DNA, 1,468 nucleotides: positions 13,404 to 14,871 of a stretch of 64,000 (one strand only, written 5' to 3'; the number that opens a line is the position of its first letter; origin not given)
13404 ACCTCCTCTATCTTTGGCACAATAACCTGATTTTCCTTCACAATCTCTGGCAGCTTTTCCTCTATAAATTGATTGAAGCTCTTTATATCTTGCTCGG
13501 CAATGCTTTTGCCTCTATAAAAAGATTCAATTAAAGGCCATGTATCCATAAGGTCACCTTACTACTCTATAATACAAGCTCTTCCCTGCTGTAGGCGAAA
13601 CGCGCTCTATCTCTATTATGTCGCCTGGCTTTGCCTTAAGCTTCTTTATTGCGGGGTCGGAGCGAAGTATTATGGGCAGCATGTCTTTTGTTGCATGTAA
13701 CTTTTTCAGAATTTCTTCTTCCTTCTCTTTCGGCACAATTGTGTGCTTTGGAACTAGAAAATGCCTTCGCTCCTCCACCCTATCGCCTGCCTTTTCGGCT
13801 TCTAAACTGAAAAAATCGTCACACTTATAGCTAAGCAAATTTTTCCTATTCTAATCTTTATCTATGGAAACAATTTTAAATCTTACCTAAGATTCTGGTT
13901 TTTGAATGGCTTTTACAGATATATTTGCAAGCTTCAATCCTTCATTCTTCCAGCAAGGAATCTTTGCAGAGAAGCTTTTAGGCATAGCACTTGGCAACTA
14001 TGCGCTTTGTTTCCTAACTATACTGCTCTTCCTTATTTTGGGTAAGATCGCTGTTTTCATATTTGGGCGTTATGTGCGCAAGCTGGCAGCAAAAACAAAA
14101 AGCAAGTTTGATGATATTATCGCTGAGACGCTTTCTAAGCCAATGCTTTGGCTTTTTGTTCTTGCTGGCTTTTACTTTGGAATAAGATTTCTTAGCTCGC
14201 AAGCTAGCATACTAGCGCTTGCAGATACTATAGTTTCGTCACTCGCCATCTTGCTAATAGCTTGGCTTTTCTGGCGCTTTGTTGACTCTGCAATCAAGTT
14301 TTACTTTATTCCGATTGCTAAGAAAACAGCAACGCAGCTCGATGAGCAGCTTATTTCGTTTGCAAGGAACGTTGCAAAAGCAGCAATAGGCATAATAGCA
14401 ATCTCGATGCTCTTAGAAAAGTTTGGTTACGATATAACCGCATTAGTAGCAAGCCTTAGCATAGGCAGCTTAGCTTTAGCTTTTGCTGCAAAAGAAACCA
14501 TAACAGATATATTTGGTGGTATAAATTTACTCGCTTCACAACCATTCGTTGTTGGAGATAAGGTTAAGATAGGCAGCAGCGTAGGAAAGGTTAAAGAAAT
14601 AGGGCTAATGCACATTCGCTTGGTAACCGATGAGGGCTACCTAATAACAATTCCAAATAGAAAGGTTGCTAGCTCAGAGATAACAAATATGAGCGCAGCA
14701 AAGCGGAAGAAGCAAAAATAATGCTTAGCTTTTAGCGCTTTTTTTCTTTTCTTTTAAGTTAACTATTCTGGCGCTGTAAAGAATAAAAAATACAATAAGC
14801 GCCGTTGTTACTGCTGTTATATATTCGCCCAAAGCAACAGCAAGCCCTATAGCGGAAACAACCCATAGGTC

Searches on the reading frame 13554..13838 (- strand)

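Call 83: search_protein_families(library=pfam, proteins=[window:13554-13838:-], max_evalue=0.0001)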
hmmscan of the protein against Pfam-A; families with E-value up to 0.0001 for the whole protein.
window:13554-13838:- (94 aa): 1 family
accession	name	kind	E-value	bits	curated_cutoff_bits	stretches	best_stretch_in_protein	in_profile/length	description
PF01191.24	RNA_pol_Rpb5_C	-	6e-25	87.2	23.5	1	25-93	5-73/73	RNA polymerase Rpb5, C-terminal domain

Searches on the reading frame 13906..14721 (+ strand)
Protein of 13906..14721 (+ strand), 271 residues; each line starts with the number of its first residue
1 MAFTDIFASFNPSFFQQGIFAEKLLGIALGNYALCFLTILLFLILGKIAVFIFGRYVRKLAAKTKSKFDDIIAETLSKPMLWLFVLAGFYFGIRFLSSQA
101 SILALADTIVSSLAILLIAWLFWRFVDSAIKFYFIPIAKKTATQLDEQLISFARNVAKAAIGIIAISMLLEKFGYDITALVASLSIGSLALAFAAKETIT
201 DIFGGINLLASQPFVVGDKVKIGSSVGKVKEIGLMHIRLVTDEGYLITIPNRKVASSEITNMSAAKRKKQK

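Call 68: search_protein_families(library=pfam, proteins=[window:13906-14721:+], max_evalue=0.00001)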
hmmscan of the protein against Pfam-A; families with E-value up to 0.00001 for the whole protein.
window:13906-14721:+ (271 aa): 2 families
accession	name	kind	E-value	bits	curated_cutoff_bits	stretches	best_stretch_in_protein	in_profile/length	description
PF00924.24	MS_channel_2nd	-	8.9e-16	58.2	20.2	1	198-263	2-67/68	Mechanosensitive ion channel, beta-domain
PF21088.3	MS_channel_1st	-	4.7e-07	30.1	23.1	1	156-196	2-42/42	Mechanosensitive ion channel, transmembrane helices 2/3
